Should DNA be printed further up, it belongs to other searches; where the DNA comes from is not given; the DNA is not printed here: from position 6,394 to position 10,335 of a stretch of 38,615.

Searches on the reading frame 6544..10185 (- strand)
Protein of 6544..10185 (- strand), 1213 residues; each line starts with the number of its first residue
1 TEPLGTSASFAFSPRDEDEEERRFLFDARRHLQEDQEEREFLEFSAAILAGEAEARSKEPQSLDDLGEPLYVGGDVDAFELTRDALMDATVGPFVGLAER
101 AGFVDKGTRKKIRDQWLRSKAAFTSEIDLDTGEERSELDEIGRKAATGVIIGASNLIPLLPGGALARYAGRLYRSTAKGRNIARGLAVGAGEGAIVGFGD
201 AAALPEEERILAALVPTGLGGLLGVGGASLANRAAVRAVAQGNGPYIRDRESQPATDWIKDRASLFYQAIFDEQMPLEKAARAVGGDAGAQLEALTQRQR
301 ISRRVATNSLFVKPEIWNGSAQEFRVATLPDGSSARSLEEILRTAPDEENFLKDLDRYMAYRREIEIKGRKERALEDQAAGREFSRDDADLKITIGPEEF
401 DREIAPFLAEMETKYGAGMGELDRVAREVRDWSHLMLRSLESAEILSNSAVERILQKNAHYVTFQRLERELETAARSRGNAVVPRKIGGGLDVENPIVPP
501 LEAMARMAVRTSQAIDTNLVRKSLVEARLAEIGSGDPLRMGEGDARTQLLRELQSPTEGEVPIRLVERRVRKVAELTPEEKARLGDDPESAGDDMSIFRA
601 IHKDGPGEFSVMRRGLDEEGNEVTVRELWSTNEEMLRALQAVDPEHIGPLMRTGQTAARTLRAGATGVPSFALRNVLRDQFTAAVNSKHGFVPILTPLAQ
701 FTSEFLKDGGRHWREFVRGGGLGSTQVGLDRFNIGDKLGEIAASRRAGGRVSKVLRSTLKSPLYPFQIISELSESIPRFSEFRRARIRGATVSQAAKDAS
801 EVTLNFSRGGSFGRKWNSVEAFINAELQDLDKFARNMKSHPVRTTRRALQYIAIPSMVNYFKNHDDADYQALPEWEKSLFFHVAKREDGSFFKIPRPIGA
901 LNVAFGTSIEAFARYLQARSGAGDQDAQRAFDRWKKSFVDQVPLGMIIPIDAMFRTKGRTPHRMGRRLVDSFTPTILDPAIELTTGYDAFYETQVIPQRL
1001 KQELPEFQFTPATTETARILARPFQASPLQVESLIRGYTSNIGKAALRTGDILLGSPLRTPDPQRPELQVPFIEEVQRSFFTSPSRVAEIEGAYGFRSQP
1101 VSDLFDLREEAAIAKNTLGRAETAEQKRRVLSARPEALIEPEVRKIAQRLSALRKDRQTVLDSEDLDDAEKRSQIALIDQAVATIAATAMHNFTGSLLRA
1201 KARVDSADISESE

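Call 8: search_protein_families(library=phrogs, proteins=[window:6544-10185:-], max_evalue=0.001)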
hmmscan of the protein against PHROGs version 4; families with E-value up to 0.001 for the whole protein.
window:6544-10185:- (1213 aa): 5 families
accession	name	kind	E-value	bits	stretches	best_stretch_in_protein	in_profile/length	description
phrog_9854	-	unknown function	1.7e-44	152.9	2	632-948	1104-1422/1636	-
phrog_14770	-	unknown function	8.5e-18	63.5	1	769-985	3007-3212/3427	-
phrog_15406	-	other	3.2e-05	22.1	1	671-921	2102-2348/2789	DNA methyltransferase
phrog_10691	-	unknown function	3.3e-05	21.4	1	747-861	3489-3603/3925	-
phrog_616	-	unknown function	0.00078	17.3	0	763-836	2351-2424/2793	-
